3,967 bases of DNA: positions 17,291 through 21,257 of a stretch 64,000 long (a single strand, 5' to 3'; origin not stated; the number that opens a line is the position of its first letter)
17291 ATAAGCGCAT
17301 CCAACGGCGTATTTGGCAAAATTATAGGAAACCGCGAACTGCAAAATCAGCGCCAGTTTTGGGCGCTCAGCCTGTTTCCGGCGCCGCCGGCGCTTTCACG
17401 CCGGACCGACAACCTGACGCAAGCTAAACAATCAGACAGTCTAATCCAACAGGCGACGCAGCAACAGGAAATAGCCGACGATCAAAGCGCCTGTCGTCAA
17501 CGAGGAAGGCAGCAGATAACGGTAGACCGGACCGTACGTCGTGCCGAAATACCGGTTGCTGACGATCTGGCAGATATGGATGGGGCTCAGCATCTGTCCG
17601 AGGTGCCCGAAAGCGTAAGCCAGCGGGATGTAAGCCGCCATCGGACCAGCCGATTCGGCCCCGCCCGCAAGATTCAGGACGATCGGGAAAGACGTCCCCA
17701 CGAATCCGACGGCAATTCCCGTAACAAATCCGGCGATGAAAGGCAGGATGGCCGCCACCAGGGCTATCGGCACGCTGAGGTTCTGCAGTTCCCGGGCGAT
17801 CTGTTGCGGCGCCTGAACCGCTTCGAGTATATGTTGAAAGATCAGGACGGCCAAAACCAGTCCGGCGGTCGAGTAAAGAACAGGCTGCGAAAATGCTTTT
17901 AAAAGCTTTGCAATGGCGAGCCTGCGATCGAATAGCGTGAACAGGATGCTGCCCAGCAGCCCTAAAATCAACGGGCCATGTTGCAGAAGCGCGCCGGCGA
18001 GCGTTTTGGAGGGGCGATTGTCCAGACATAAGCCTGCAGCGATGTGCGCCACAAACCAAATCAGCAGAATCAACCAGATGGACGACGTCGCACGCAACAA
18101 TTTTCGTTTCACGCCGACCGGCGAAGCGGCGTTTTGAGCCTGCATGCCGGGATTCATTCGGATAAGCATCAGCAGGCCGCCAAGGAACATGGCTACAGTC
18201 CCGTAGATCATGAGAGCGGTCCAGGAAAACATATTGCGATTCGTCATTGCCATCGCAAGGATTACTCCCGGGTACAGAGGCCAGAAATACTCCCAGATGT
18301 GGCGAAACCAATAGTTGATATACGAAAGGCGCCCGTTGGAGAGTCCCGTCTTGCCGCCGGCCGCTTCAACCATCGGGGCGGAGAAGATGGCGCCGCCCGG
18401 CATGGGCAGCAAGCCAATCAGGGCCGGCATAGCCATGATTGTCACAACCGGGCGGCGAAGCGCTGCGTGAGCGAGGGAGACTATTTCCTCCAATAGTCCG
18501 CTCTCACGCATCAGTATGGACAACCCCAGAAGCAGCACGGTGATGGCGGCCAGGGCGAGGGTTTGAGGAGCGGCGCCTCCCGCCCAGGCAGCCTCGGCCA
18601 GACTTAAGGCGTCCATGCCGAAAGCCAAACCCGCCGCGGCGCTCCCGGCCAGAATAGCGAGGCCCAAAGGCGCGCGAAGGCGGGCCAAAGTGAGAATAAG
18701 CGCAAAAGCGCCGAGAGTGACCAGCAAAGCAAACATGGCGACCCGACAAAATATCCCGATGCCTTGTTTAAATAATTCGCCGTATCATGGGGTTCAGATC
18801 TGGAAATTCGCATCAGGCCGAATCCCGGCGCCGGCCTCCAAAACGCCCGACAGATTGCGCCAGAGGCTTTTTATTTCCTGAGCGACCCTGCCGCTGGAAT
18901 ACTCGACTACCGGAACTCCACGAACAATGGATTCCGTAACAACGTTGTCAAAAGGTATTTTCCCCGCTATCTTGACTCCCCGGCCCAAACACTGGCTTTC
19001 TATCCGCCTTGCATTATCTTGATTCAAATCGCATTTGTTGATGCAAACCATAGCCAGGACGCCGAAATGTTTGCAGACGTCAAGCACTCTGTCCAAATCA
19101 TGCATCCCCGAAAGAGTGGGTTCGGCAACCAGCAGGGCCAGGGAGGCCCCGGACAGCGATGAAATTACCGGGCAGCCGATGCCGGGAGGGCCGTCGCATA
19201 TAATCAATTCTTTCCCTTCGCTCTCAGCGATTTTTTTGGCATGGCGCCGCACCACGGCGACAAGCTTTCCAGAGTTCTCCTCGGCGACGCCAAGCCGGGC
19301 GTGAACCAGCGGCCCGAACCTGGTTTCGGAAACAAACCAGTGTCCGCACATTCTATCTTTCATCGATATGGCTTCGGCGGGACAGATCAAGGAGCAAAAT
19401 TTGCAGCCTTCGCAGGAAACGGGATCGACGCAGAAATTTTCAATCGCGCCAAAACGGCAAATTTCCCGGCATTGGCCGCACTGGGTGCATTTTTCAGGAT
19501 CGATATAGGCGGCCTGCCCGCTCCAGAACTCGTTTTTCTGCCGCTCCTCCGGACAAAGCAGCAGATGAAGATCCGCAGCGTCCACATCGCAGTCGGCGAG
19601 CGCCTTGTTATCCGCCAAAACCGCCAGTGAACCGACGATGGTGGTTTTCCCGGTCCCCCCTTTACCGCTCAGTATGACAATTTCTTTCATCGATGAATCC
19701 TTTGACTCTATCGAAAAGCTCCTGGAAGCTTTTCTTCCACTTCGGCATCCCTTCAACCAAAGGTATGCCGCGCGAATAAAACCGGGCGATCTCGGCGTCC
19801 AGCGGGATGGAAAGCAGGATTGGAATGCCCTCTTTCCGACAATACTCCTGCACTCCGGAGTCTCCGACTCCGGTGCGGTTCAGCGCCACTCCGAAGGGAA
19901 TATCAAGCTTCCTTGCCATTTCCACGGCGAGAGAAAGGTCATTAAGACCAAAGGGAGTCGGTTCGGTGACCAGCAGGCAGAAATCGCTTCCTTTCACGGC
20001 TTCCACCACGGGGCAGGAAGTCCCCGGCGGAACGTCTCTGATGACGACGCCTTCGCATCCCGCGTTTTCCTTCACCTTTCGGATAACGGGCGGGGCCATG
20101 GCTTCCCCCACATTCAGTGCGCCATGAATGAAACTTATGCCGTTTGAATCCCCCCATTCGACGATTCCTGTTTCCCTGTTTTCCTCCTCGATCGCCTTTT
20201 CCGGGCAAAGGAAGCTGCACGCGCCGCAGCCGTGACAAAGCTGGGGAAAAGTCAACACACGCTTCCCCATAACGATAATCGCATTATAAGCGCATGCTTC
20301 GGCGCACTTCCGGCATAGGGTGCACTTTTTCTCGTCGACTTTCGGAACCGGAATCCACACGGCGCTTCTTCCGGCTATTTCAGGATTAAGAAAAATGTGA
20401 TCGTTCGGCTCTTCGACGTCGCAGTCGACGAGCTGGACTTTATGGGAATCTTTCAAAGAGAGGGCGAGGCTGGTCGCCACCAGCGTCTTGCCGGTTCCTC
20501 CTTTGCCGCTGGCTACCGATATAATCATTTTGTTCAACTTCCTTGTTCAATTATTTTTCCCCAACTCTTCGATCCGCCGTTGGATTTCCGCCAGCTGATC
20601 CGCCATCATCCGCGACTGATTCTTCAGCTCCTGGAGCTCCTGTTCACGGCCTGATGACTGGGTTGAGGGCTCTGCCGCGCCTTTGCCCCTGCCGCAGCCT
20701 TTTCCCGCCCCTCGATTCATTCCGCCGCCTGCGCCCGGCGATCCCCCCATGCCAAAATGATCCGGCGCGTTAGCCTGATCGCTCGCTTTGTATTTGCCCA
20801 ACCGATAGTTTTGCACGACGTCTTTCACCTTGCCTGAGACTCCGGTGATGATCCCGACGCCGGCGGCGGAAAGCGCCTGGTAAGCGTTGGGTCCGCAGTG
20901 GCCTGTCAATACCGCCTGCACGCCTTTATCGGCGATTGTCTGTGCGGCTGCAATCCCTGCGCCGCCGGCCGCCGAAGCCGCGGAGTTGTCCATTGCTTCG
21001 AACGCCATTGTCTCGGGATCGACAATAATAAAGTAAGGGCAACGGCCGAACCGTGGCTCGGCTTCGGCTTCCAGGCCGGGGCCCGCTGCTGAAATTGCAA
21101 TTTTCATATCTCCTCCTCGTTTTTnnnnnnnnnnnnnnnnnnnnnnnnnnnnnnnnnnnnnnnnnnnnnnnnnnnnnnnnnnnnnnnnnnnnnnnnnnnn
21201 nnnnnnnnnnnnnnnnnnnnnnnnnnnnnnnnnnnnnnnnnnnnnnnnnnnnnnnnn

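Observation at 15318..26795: Orphan metallocluster-handling island (DUF364, NifX-like, MinD-ferredoxin x2, two permeases, COG1237 MBL, Mrp, zinc ribbon, radical SAM) with no nitrogenase, apparently driven by divergent sigma-54 promoters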

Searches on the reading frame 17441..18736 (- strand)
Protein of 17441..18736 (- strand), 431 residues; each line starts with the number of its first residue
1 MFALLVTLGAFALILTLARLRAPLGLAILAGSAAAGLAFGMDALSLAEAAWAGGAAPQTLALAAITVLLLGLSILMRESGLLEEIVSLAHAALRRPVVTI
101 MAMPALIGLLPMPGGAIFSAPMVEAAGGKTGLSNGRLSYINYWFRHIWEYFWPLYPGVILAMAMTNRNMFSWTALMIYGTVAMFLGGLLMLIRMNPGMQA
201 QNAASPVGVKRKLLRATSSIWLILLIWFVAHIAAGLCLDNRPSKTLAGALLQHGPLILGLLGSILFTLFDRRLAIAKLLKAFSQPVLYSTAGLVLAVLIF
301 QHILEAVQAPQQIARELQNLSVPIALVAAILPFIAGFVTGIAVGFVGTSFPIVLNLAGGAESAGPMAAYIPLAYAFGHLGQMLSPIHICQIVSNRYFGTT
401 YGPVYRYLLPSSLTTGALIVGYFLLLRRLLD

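Call 3: search_protein_families(library=pfam, proteins=[window:17441-18736:-], max_evalue=0.01)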
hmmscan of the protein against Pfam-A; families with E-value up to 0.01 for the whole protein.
window:17441-18736:- (431 aa): 1 family
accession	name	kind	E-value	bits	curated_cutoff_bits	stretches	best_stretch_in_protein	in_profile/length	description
PF04165.18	DUF401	-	4.3e-45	155.2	24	2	51-199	49-196/393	Protein of unknown function (DUF401)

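Call 8: search_protein_families(library=ncbifam, proteins=[window:17441-18736:-], max_evalue=0.001)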
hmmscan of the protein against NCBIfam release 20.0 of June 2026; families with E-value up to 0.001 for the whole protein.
window:17441-18736:- (431 aa): 1 family
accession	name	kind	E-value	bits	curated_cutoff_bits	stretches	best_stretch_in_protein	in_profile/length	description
TIGR00529.1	AF0261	hypoth_equivalog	2e-52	178.8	378.4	2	8-195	6-191/387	TIGR00529 family membrane protein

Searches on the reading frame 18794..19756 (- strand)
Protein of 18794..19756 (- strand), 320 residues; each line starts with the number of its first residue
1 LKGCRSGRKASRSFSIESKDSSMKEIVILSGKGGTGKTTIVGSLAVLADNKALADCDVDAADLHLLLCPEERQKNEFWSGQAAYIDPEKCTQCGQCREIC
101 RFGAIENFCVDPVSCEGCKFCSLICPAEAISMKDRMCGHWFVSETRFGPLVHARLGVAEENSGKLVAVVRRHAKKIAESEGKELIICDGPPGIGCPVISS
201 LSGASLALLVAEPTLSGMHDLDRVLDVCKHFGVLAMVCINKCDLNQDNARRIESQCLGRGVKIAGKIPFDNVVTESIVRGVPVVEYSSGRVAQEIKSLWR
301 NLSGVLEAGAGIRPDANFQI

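Call 3: search_protein_families(library=pfam, proteins=[window:18794-19756:-], max_evalue=0.01)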
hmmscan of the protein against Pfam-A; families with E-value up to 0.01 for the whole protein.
window:18794-19756:- (320 aa): 17 families
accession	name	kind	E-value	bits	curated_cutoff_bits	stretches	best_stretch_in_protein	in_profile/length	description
PF01656.29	CbiA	-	8.5e-12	45.6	25.4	1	26-283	1-125/125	CobQ/CobB/MinD/ParA nucleotide binding domain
PF00037.32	Fer4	-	2.8e-09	36.8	21.1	2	84-106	2-24/24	4Fe-4S binding domain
PF10609.15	ParA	-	1.5e-07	31.6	27.1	1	25-64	5-48/246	NUBPL iron-transfer P-loop NTPase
PF12838.12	Fer4_7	-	9.5e-07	29.6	27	2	73-104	24-52/52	4Fe-4S dicluster domain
PF12837.12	Fer4_6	-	3.3e-06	27.2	25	1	84-105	3-24/24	4Fe-4S binding domain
PF12797.12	Fer4_2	-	2e-05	24.7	24.5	1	83-100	3-20/22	4Fe-4S binding domain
PF13237.11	Fer4_10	-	4e-05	23.9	25.5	1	68-100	19-52/53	4Fe-4S dicluster domain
PF03193.22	RsgA_GTPase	-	9e-05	22.8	30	0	218-253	39-76/174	RsgA GTPase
PF14697.11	Fer4_21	-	0.00021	21.8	35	1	83-132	1-59/59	4Fe-4S dicluster domain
PF00009.33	GTP_EFTU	-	0.0013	18.8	26.5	0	197-256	86-146/188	Elongation factor Tu GTP binding domain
PF13614.12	AAA_31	-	0.0015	19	27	0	23-47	1-25/177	AAA domain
PF13191.12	AAA_16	-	0.0016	19.4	32.6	1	21-56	21-60/167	AAA ATPase domain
PF12800.12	Fer4_4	-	0.0055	17.4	24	1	87-103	1-17/17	4Fe-4S binding domain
PF13187.11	Fer4_9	-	0.0073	16.8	27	0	80-105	23-52/52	4Fe-4S dicluster domain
PF25199.1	nSTAND_NTPase5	-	0.0081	16.4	34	0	15-47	33-64/145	Novel STAND NTPase 5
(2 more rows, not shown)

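Call 8: search_protein_families(library=ncbifam, proteins=[window:18794-19756:-], max_evalue=0.001)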
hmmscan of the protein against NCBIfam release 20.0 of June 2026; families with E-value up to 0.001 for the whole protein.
window:18794-19756:- (320 aa): 22 families
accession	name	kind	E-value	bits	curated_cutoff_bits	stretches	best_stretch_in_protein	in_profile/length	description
TIGR01969.1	minD_arch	subfamily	3.4e-17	62.5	201.75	2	180-304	107-232/251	cell division ATPase MinD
TIGR01968.1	minD_bact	equivalog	1.4e-13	50.8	212.9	2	182-304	112-238/261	septum site-determining protein MinD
NF041546.1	ParA_partition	equivalog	1.1e-10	41.4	180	1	170-300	67-202/203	ParA family partition ATPase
NF041136.1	MrpORP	equivalog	1.3e-08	34.6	450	1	24-70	6-56/365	iron-sulfur cluster carrier protein MrpORP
NF041891.1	hdrA_Methbact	equivalog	2e-08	32.9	1300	1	82-135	566-623/762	ferredoxin:CoB-CoM heterodisulfide reductase subunit HdrA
NF040770.1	hetero_SS_HdrA2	exception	9.2e-08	30.6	1100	1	81-134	570-627/777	CoB-CoM heterodisulfide reductase HdrA2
NF008079.0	PRK10818.1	equivalog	2.4e-07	30.4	508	0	181-227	113-159/270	septum site-determining protein MinD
TIGR03371.1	cellulose_yhjQ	equivalog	1.2e-06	28.2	157.85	0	23-56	1-34/246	cellulose biosynthesis protein BcsQ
NF045480.1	FdxA_Actino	equivalog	1.8e-05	24.9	125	0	78-105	27-55/107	ferredoxin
TIGR04105.1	FeFe_hydrog_B1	subfamily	2.6e-05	23.1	450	1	81-107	135-161/462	monomeric [FeFe] hydrogenase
NF041778.1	hetero_SS_HdrA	equivalog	3.3e-05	21.9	1400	1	80-133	579-636/771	ferredoxin:CoB-CoM heterodisulfide reductase subunit HdrA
TIGR01944.1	rnfB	subfamily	6.1e-05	22.7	68.7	1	73-135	98-165/190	RnfABCDGE type electron transport complex subunit B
NF038196.1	ferrodoxin_EFR1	subfamily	0.00015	21.9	75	1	84-136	181-235/242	EFR1 family ferrodoxin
NF045874.1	Vhu_polyferre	exception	0.00019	20.3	600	1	82-135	190-248/381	F420-non-reducing hydrogenase associated-polyferredoxin VhuB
NF042909.1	FMH_DH_FwdF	exception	0.00023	20.4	375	1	56-133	190-277/336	tungsten-dependent formylmethanofuran dehydrogenase subunit FwdF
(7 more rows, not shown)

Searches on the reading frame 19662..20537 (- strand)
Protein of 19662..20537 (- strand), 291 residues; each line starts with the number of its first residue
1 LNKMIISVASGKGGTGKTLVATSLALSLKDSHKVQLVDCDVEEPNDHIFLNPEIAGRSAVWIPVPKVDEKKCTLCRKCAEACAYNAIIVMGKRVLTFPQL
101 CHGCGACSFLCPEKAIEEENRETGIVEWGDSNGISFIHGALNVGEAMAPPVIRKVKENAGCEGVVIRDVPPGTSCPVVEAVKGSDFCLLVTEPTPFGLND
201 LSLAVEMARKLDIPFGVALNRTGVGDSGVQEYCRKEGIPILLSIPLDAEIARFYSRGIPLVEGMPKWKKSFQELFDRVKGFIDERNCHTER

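Call 3: search_protein_families(library=pfam, proteins=[window:19662-20537:-], max_evalue=0.01)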
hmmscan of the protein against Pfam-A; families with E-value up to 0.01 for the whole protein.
window:19662-20537:- (291 aa): 14 families
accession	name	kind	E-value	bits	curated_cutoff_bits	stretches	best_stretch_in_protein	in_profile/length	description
PF10609.15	ParA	-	1.6e-16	60.9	27.1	2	3-50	3-51/246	NUBPL iron-transfer P-loop NTPase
PF01656.29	CbiA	-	1.8e-15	57.5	25.4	1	6-260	1-125/125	CobQ/CobB/MinD/ParA nucleotide binding domain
PF12837.12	Fer4_6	-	2e-10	40.5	25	2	64-87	1-24/24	4Fe-4S binding domain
PF00037.32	Fer4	-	2e-10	40.5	21.1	2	98-117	5-24/24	4Fe-4S binding domain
PF13237.11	Fer4_10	-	3.6e-07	30.4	25.5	2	66-112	3-53/53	4Fe-4S dicluster domain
PF13614.12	AAA_31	-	4.6e-07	30.4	27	1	5-41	3-40/177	AAA domain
PF14697.11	Fer4_21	-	5e-07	30.2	35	1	66-116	2-57/59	4Fe-4S dicluster domain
PF13484.11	Fer4_16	-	1.4e-06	29.4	30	1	101-121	2-21/66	4Fe-4S double cluster binding domain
PF12838.12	Fer4_7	-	3.8e-06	27.7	27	1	71-115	1-52/52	4Fe-4S dicluster domain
PF13187.11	Fer4_9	-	1.7e-05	25.2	27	1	71-116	1-52/52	4Fe-4S dicluster domain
PF12797.12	Fer4_2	-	7.4e-05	22.9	24.5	1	64-83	2-21/22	4Fe-4S binding domain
PF25160.1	LdpA_Fe-S-bd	-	0.00016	21.8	27.6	1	76-120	7-47/49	LdpA Fe-S cluster-binding domain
PF13183.11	Fer4_8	-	0.0014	19.5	27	0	70-84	52-66/68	4Fe-4S dicluster domain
PF00142.24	Fer4_NifH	-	0.0051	16.8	25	0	10-45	6-42/271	4Fe-4S iron sulfur cluster binding proteins, NifH/frxC family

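Call 8: search_protein_families(library=ncbifam, proteins=[window:19662-20537:-], max_evalue=0.001)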
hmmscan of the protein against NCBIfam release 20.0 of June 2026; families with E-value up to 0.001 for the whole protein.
window:19662-20537:- (291 aa): 45 families (the best 25 are shown)
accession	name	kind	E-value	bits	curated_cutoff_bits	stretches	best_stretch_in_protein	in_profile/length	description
TIGR01969.1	minD_arch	subfamily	1.5e-15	57.1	201.75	2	4-51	1-49/251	cell division ATPase MinD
NF041136.1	MrpORP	equivalog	3.5e-14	52.9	450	2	5-45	7-48/365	iron-sulfur cluster carrier protein MrpORP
NF041546.1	ParA_partition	equivalog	5.2e-12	45.7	180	1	5-41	1-38/203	ParA family partition ATPase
NF041891.1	hdrA_Methbact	equivalog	3e-10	39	1300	1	63-118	565-620/762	ferredoxin:CoB-CoM heterodisulfide reductase subunit HdrA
NF040770.1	hetero_SS_HdrA2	exception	7.9e-10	37.5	1100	1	65-121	572-628/777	CoB-CoM heterodisulfide reductase HdrA2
TIGR02700.1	flavo_MJ0208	hypoth_equivalog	1.8e-09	37.2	251.35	1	14-119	105-197/234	dihydromethanopterin reductase (acceptor)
TIGR01944.1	rnfB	subfamily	2.9e-08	33.5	68.7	1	66-128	109-172/190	RnfABCDGE type electron transport complex subunit B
NF038196.1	ferrodoxin_EFR1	subfamily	3.9e-08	33.6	75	1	67-121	182-234/242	EFR1 family ferrodoxin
TIGR01968.1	minD_bact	equivalog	4.9e-08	32.6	212.9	1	4-46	2-45/261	septum site-determining protein MinD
TIGR02179.1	PorD_KorD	subfamily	1e-07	32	60.05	1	64-119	19-75/78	2-oxoacid:acceptor oxidoreductase, delta subunit, pyruvate/2-ketoisovalerate family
NF003475.0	PRK05113.1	equivalog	1.1e-07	31.9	203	1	64-128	107-172/190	electron transport complex subunit RsxB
NF042909.1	FMH_DH_FwdF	exception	3.9e-07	29.5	375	1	27-90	95-158/336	tungsten-dependent formylmethanofuran dehydrogenase subunit FwdF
TIGR03336.1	IOR_alpha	equivalog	5.5e-07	28.3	650.9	1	59-116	539-595/595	indolepyruvate ferredoxin oxidoreductase subunit alpha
NF007202.0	PRK09623.1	equivalog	6.5e-07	29.6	166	1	44-121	24-103/105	3-methyl-2-oxobutanoate dehydrogenase subunit delta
NF041778.1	hetero_SS_HdrA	equivalog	2.9e-06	25.4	1400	1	64-117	581-634/771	ferredoxin:CoB-CoM heterodisulfide reductase subunit HdrA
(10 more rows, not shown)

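Call 86: search_solved_structures(query=window:19662-20537:-, max_evalue=0.00001)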
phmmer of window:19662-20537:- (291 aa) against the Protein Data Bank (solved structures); distinct sequences matched with E-value up to 0.00001: 10.
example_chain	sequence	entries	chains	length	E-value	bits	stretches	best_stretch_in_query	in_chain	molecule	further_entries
1g3q_A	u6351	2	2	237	4.1e-11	46.1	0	146-278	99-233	CELL DIVISION INHIBITOR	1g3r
1ion_A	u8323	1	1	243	2.4e-09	40.2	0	149-269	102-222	PROBABLE CELL DIVISION INHIBITOR MIND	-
7np8_A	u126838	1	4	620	2.9e-09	40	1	51-139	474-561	Coenzyme F420-dependent sulfite reductase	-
3vx3_A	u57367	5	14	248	8.9e-09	38.4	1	3-52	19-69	ATPase involved in chromosome partitioning, ParA/MinD family, Mrp homolog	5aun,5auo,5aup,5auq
1hyq_A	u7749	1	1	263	2.7e-07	33.5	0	5-52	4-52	CELL DIVISION INHIBITOR (MIND-1)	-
7npa_A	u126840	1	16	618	3.9e-07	33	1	49-139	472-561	Coenzyme F420-dependent sulfite reductase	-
6fah_A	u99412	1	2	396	7.7e-07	32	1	66-126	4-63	Caffeyl-CoA reductase-Etf complex subunit CarE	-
9sw6_G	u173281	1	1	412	2.1e-06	30.6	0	66-119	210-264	Polyferredoxin protein MvhB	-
9tn7_A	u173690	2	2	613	4.6e-06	29.5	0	59-139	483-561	Coenzyme F420 hydrogenase/dehydrogenase beta subunit domain protein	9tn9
8zkc_A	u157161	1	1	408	9.8e-06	28.4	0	3-50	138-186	Iron-sulfur cluster carrier protein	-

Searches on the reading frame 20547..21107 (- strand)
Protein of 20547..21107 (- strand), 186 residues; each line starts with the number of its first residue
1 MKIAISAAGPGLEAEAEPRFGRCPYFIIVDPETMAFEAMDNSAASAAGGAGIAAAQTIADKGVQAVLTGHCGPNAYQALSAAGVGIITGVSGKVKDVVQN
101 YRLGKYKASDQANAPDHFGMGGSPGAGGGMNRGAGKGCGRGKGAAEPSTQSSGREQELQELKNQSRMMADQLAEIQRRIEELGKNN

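Call 3: search_protein_families(library=pfam, proteins=[window:20547-21107:-], max_evalue=0.01)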
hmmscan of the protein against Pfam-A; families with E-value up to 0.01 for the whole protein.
window:20547-21107:- (186 aa): 2 families
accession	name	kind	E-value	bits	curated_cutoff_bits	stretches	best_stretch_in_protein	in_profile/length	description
PF02579.22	Nitro_FeMo-Co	-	3.1e-24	85.5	26.3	1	15-102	4-93/94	Dinitrogenase iron-molybdenum cofactor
PF17253.7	DUF5320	-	4.5e-06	28.2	27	1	103-182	20-99/99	Family of unknown function (DUF5320)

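Call 8: search_protein_families(library=ncbifam, proteins=[window:20547-21107:-], max_evalue=0.001)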
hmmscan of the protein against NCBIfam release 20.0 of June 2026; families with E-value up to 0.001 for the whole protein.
window:20547-21107:- (186 aa): 1 family
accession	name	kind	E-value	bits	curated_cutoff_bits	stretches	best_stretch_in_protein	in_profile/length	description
NF041136.1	MrpORP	equivalog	3.1e-07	30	450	1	1-101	265-360/365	iron-sulfur cluster carrier protein MrpORP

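Call 20: search_solved_structures(query=window:20547-21107:-, max_evalue=0.01, show_alignments=2)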
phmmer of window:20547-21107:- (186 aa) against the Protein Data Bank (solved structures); distinct sequences matched with E-value up to 0.01: 6.
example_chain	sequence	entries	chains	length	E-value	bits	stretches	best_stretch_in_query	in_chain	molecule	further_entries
2wfb_A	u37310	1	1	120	5.6e-22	81.9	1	2-105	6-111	PUTATIVE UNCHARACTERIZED PROTEIN ORP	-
1eo1_A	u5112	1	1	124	2.2e-18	70.1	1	1-100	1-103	HYPOTHETICAL PROTEIN MTH1175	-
1rdu_A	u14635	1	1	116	1.9e-13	54.1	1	2-106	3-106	conserved hypothetical protein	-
1t3v_A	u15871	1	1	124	3.4e-09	40.2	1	9-112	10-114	conserved hypothetical protein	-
1o13_A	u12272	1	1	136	4.7e-09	39.8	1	9-112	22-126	probable NifB protein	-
2yx6_A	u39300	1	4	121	3.3e-08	37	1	1-108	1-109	Hypothetical protein PH0822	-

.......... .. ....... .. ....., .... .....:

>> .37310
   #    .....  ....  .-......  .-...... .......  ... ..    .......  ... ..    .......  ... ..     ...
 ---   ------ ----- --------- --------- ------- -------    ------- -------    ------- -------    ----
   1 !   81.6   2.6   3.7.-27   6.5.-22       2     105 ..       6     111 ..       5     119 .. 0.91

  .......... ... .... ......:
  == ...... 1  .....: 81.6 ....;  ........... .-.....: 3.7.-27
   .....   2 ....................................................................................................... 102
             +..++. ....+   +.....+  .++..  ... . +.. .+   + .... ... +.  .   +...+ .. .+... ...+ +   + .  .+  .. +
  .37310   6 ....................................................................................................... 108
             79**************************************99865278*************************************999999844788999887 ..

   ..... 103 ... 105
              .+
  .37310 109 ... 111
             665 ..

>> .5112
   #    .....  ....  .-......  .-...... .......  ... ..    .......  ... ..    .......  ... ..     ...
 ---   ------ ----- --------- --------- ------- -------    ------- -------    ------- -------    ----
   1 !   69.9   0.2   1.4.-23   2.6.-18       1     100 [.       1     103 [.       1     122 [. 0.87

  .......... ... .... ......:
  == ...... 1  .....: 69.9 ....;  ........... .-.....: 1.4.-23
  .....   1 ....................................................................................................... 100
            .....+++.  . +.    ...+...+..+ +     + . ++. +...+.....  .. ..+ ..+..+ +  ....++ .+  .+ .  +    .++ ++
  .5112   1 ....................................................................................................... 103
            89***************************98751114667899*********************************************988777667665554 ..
